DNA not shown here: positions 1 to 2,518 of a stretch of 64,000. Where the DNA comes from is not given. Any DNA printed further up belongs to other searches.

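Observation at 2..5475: Left-edge module: tail of a large unrecognised protein plus two overlapping tandem paralogues with Ig-like and Gly-rich architecture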

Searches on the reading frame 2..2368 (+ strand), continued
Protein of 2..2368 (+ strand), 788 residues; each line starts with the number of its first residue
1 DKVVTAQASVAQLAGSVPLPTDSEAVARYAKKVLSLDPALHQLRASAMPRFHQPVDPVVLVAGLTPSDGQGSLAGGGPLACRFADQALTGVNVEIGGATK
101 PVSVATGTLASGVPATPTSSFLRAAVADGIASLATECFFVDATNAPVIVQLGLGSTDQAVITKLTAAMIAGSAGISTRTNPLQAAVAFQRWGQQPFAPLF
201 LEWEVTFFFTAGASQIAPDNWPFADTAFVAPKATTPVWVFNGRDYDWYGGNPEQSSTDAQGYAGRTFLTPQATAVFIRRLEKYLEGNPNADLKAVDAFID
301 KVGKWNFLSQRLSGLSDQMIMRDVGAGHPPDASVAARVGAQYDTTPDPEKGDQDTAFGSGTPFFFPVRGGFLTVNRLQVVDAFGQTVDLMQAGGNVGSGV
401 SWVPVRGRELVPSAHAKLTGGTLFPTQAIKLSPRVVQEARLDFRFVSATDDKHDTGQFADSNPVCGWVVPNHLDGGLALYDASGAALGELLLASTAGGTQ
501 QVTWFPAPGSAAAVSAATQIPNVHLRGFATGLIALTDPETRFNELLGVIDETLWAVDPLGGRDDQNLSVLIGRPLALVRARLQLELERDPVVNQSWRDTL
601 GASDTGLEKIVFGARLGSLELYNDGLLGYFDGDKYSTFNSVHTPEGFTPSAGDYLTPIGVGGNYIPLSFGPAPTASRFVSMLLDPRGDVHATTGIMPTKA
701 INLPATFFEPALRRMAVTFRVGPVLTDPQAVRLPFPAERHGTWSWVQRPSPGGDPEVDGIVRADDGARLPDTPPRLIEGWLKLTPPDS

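Call 45: fold_search(model_id=the predicted structure, library=pdb)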
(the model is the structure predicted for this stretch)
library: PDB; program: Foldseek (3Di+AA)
matches with E <= 10: 328; with E <= 0.001: 0
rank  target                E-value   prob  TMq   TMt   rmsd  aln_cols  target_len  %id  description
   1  5yax_B                1.6e-01  0.05  0.06  0.15  20.6       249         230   10  Crystal structure of a human neutralizing antibody bound to a HBV preS1 peptide (released 2017-10-11)
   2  8xog_E                2.7e-01  0.06  0.07  0.18  20.9       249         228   11  Cryo-EM structure of apo-GPR30-Gq complex structure (released 2024-04-10)
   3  7wvf_C                7.2e-01  0.03  0.06  0.15  20.9       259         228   10  ectoTLR3-mAb12-poly(I:C) complex (released 2022-11-16)
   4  6uup_A                8.0e-01  0.03  0.05  0.14  21.2       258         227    9  Structure of anti-hCD33 conditional scFv (released 2020-11-04)
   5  6njn_I                8.0e-01  0.02  0.04  0.11  19.1       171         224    9  Architecture and subunit arrangement of native AMPA receptors (released 2019-04-24)
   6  4mw1_A                9.4e-01  0.09  0.05  0.07  14.0       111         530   14  Trypanosoma brucei methionyl-tRNA synthetase in complex with inhibitor 1-{3-[(3-chloro-5-methoxybenzyl)amino]propyl}-3 (released 2014-04-30)
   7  9vz8_L                9.9e-01  0.06  0.04  0.20  15.5        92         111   12  Local refinement region of HPV45 in complex with antibody 10G2 (released 2026-02-11)
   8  5yax_A                1.1e+00  0.03  0.07  0.18  21.4       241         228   12  Crystal structure of a human neutralizing antibody bound to a HBV preS1 peptide (released 2017-10-11)
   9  7v20_C                1.1e+00  0.01  0.05  0.04  23.9       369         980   12  CryoEM structure of del68-76/del679-688 prefusion-stabilized spike (released 2022-08-10)
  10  8top_Z                1.2e+00  0.08  0.03  0.17  13.1        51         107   18  Cryo-EM structure of HIV-1 Env BG505 DS-SOSIP in complex with antibody GPZ6-b.01 targeting the fusion peptide (released 2024-08-07)
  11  6njl_I                1.2e+00  0.02  0.04  0.11  18.3       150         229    9  Architecture and subunit arrangement of native AMPA receptors (released 2019-04-24)
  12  9fgr_E                1.3e+00  0.02  0.06  0.16  18.7       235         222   10  SARS-CoV-2 (wuhan variant) Spike protein in complex with the single chain fragment scFv76-77 (focused refinement) (released 2024-06-05)
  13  8wc6_S                1.4e+00  0.03  0.07  0.18  21.9       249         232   10  Cryo-EM structure of the PEA-bound mTAAR1-Gs complex (released 2023-12-27)
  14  9l79_S                1.5e+00  0.02  0.07  0.19  21.8       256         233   10  Structure of GPR119-Gs complex bound to AR231453 (released 2025-12-31)
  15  8u5l_J                1.5e+00  0.03  0.07  0.18  21.9       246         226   13  MAU868, a novel human-derived monoclonal neutralizing antibody targeting BK virus VP1 (released 2024-08-14)
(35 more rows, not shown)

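Call 48: fold_search(model_id=the predicted structure, library=viral)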
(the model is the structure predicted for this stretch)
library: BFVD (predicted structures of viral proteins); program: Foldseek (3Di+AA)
matches with E <= 10: 57; with E <= 0.001: 0
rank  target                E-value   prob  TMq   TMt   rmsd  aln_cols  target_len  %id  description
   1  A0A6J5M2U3            5.0e-01  0.01  0.04  0.06  44.8       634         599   10  Uncharacterized protein (Fragment) [uncultured Caudovirales phage]
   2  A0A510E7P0            1.1e+00  0.01  0.05  0.04  34.2       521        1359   11  (no name in the UniProt tables at hand)
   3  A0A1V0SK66            2.0e+00  0.01  0.04  0.04  24.9       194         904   12  RING finger domain protein [Klosneuvirus KNV1]
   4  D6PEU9                2.1e+00  0.01  0.04  0.13  18.2       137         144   14  (no name in the UniProt tables at hand)
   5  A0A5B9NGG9            2.3e+00  0.01  0.05  0.05  16.3       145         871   14  Long tail fiber protein Gp37 [Klebsiella phage vB_KaeM_KaAlpha]
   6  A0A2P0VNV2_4          2.4e+00  0.01  0.08  0.05  34.1       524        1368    9  Fibronectin type III domain-containing protein [Tetraselmis virus 1]
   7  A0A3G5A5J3            2.4e+00  0.01  0.04  0.09  27.2       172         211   16  Uncharacterized protein [Hyperionvirus sp.]
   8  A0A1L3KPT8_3          2.6e+00  0.01  0.06  0.05  35.7       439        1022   11  RNA-dependent RNA polymerase [Wenzhou bunya-like virus 1]
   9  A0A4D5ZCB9            2.7e+00  0.01  0.07  0.11  20.1       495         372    8  Tail fiber protein [Burkholderia phage BcepSaruman]
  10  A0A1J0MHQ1            2.9e+00  0.01  0.03  0.06  23.8       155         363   11  Long tail fiber protein Gp37 [Klebsiella phage KPV15]
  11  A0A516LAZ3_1          2.9e+00  0.01  0.07  0.05  30.6       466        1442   15  (no name in the UniProt tables at hand)
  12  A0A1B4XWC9            3.0e+00  0.05  0.04  0.20  19.4       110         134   12  Uncharacterized protein [Tenacibaculum phage pT24]
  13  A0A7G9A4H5            3.0e+00  0.01  0.08  0.07  25.9       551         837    9  Rcc01698-like C-terminal domain-containing protein [Bacteriophage sp.]
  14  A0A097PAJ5            3.2e+00  0.03  0.04  0.19  15.7        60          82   15  Uncharacterized protein [Delftia phage RG-2014]
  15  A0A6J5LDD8            3.4e+00  0.02  0.05  0.13  17.9       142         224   10  Uncharacterized protein [uncultured Caudovirales phage]
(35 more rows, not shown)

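Call 49: search_protein_families(library=ncbifam, proteins=[L014:3041-6937:+, L014:6996-9935:+, P0026, L050:2698-7569:+, L050:7585-9993:+, L018:2217-4892:+, L004:2154-3113:+], max_evalue=0.01)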
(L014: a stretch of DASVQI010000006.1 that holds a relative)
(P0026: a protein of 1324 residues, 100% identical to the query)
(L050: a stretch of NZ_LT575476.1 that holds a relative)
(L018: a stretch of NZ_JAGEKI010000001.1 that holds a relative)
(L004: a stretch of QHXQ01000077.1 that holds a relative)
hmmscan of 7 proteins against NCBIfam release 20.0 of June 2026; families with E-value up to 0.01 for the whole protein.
L014:3041-6937:+ (1298 aa): 0 families

L014:6996-9935:+ (979 aa): 0 families

P0026 (1324 aa): 0 families

L050:2698-7569:+ (1623 aa): 0 families

L050:7585-9993:+ (802 aa): 0 families

L018:2217-4892:+ (891 aa): 0 families

L004:2154-3113:+ (319 aa): 0 families

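Call 50: search_protein_families(library=padloc, proteins=[L014:3041-6937:+, L014:6996-9935:+, P0026, L050:2698-7569:+, L050:7585-9993:+, L018:2217-4892:+, L004:2154-3113:+], max_evalue=0.01)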
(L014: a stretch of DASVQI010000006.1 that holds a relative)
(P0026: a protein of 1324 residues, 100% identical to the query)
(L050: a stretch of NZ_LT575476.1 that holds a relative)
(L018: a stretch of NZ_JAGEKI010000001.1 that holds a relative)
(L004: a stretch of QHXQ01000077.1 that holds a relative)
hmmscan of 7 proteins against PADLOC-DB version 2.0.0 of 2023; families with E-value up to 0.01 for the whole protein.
L014:3041-6937:+ (1298 aa): 0 families

L014:6996-9935:+ (979 aa): 0 families

P0026 (1324 aa): 0 families

L050:2698-7569:+ (1623 aa): 0 families

L050:7585-9993:+ (802 aa): 0 families

L018:2217-4892:+ (891 aa): 0 families

L004:2154-3113:+ (319 aa): 1 family
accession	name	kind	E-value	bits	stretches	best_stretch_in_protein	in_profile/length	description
PDLC03855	LmuA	-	0.00025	18.5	0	28-132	10-79/425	-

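Call 62: search_dna_similar(query=P0026, collection=phages, mode=protein, max_evalue=0.001)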
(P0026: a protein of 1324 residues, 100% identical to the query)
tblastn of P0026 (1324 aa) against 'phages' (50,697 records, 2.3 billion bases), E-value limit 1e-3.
Records with a match: 76; places in all: 98; records where one place covers at least 80% of the query: 0.
Best place of each record, by identity: <60% 76.
By first word of the organism name: Synechococcus 48; Cyanophage 18; Prochlorococcus 6; Ralstonia 3; Bacteriophage 1.
By host as written in the record: - 12; Synechococcus sp. WH7803 11; Synechococcus sp. WH8102 10; Synechococcus 10; Synechococcus sp. 8; Synechococcus sp. WH 7803 5; Synechococcus sp. MW02 2; Prochlorococcus sp. MED4 2; and 11 more.
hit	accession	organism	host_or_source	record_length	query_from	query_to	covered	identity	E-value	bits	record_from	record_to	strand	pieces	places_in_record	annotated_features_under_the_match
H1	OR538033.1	Ralstonia phage C22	Ralstonia sp. RS3/1-1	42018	63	164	8%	43.8%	1e-6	59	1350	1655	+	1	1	hypothetical protein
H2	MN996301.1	Ralstonia phage RpY1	Ralstonia solanacearum SL341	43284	63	164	8%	42.9%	4e-6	58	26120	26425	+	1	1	hypothetical protein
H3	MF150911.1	Ralstonia phage DU_RP_II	Ralstonia solanacearum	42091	74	164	7%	44.7%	1e-5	56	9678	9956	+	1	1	hypothetical protein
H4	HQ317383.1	Synechococcus phage S-IOM18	Synechococcus sp. WH7803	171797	74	154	6%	50.0%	3e-4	52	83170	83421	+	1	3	neck protein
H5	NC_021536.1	Synechococcus phage S-IOM18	Synechococcus sp. WH7803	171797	74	154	6%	50.0%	3e-4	52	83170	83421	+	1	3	head closure Hc2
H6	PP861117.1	Synechococcus phage QB2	Synechococcus sp. MW02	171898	74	154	6%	48.8%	2e-8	66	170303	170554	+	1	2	neck protein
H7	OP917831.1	Synechococcus phage S-M1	Synechococcus sp. WH 7803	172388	74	154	6%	48.8%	2e-8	66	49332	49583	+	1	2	neck protein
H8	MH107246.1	Synechococcus phage S-B64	Synechococcus sp. WH8102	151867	79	154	6%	51.9%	3e-4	51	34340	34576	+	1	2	neck protein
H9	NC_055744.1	Synechococcus phage S-B64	Synechococcus sp. WH8102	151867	79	154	6%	51.9%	3e-4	51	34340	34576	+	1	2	head closure Hc2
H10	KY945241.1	Synechococcus phage S-H35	Synechococcus sp. WH8102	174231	79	154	6%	51.9%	3e-4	51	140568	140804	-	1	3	neck protein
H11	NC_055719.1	Synechococcus phage S-H35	Synechococcus sp. WH8102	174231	79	154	6%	51.9%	3e-4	51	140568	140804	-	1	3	head closure Hc2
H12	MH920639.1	Synechococcus phage S-P4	Synechococcus sp. WH 7803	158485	57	147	7%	42.4%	8e-7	60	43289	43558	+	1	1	structural protein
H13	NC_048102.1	Synechococcus phage S-P4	Synechococcus sp. WH 7803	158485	57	147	7%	42.4%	8e-7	60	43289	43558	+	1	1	baseplate wedge subunit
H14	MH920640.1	Synechococcus phage S-E7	Synechococcus sp. WH 7803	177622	57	147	7%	42.4%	8e-7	60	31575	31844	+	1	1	structural protein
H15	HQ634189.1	Synechococcus phage Syn30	Synechococcus sp. WH7803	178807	57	147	7%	42.4%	8e-7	60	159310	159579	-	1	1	hypothetical protein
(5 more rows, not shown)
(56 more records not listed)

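Call 63: search_dna_similar(query=P0026, collection=plasmids, mode=protein, max_evalue=0.001)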
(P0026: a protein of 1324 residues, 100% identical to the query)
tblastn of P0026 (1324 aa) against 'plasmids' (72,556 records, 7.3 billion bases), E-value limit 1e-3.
Records with a match: 10; places in all: 12; records where one place covers at least 80% of the query: 8.
Best place of each record, by identity: <60% 10.
By first word of the organism name: Streptomyces 5; Embleya 2; Paenibacillus 2; Kitasatospora 1.
By predicted mobility (MOB-suite, as given by PLSDB): non-mobilizable 6; mobilizable 4.
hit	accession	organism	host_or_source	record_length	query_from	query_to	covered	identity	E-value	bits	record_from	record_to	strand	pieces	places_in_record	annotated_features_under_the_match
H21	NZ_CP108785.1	Embleya sp. NBC_00888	-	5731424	8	1321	99%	30.1%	3e-99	359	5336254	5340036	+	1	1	none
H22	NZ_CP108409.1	Kitasatospora sp. NBC_01300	-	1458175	154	1267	84%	33.6%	5e-113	400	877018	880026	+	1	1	record has no annotation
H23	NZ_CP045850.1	Streptomyces clavuligerus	pure culture single spore ...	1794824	156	1322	88%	31.3%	5e-99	358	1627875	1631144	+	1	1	none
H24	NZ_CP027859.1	Streptomyces clavuligerus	Cell culture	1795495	156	1322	88%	31.3%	5e-99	358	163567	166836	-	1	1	none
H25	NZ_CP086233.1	Streptomyces clavuligerus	whole organism,soil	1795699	156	1322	88%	31.2%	1e-97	353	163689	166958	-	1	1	none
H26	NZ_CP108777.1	Embleya sp. NBC_00896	-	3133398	157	1283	85%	30.2%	3e-76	287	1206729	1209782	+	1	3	none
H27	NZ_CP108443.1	Streptomyces sp. NBC_01276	-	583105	157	1319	88%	28.4%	3e-71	271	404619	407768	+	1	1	hypothetical protein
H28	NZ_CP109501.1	Streptomyces sp. NBC_01426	-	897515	154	1283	85%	29.0%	4e-80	300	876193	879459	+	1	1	hypothetical protein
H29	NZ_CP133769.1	Paenibacillus polymyxa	soybean,single cell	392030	155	1320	78%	30.7%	8e-60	371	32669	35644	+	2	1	hypothetical protein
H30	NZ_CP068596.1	Paenibacillus sonchi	cell culture,soil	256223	136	1284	76%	31.1%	2e-52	397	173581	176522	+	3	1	hypothetical protein (x2)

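Call 64: get_annotated_region(hit=H29, flank=14000)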
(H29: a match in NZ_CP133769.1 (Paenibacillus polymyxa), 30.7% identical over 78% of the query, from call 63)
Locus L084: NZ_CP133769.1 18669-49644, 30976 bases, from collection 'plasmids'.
description: Paenibacillus polymyxa strain YT9 plasmid p-YT9A, complete sequence
organism: Paenibacillus polymyxa (NCBI taxid 1406)
taxonomy: Bacteria; Bacillota; Bacilli; Bacillales; Paenibacillaceae; Paenibacillus; Paenibacillus polymyxa
host: -; source: soybean,single cell; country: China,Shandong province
typing (MOB-suite, as given by PLSDB): non-mobilizable; mating-pair formation MPF_F
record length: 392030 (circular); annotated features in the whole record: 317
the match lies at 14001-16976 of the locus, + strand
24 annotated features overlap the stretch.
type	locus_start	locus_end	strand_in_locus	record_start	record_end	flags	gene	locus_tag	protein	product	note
CDS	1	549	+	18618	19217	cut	-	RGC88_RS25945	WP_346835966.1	pentapeptide repeat-containing protein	-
CDS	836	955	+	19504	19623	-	-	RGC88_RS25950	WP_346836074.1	GH-E family nuclease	-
CDS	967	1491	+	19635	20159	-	-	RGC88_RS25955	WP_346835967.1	ankyrin repeat domain-containing protein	-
CDS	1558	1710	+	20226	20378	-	-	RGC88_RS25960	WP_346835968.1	DUF2185 domain-containing protein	-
CDS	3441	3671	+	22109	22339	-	-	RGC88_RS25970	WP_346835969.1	aspartyl-phosphate phosphatase Spo0E family protein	-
CDS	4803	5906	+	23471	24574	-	-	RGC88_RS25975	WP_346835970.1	hypothetical protein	-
CDS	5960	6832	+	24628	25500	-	-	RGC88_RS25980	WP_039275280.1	copper amine oxidase N-terminal domain-containing protein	-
CDS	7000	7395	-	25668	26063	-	-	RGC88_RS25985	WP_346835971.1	regulator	-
CDS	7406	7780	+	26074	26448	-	-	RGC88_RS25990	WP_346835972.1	hypothetical protein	-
CDS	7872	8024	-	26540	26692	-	-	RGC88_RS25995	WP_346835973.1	hypothetical protein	-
CDS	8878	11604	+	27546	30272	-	-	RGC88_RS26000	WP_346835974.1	DUF6603 domain-containing protein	-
CDS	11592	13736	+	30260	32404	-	-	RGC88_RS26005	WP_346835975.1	hypothetical protein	-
CDS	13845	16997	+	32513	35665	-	-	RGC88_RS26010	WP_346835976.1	hypothetical protein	-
CDS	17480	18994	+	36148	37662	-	-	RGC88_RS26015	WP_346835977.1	hypothetical protein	-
CDS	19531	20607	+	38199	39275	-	-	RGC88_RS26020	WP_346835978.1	hypothetical protein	-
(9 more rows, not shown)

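Call 74: search_solved_structures(query=A8, max_evalue=1)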
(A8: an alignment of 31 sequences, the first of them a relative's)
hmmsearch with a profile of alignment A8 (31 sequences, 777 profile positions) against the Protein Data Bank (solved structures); distinct sequences matched with E-value up to 1: 0.

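Call 75: search_solved_structures(query=A9, max_evalue=1)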
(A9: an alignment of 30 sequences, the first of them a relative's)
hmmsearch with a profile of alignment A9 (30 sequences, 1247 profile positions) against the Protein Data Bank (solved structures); distinct sequences matched with E-value up to 1: 0.

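Call 82: find_related_loci(query=A1, collection=viral_contigs, flank=10000)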
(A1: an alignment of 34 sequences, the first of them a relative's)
Query A1 (1324 aa) in viral_contigs; peptide patterns used: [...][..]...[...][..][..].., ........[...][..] (x = any residue, [..] = any of these).
39 stretches matched a pattern, but none encodes a relative of the query by tblastn (E <= 1e-3).

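Call 83: find_related_loci(query=A9, collection=viral_contigs, flank=10000)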
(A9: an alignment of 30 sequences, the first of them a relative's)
Query A9 (1298 aa) in viral_contigs; peptide patterns used: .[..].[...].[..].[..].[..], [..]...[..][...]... (x = any residue, [..] = any of these).
43 stretches matched a pattern, but none encodes a relative of the query by tblastn (E <= 1e-3).
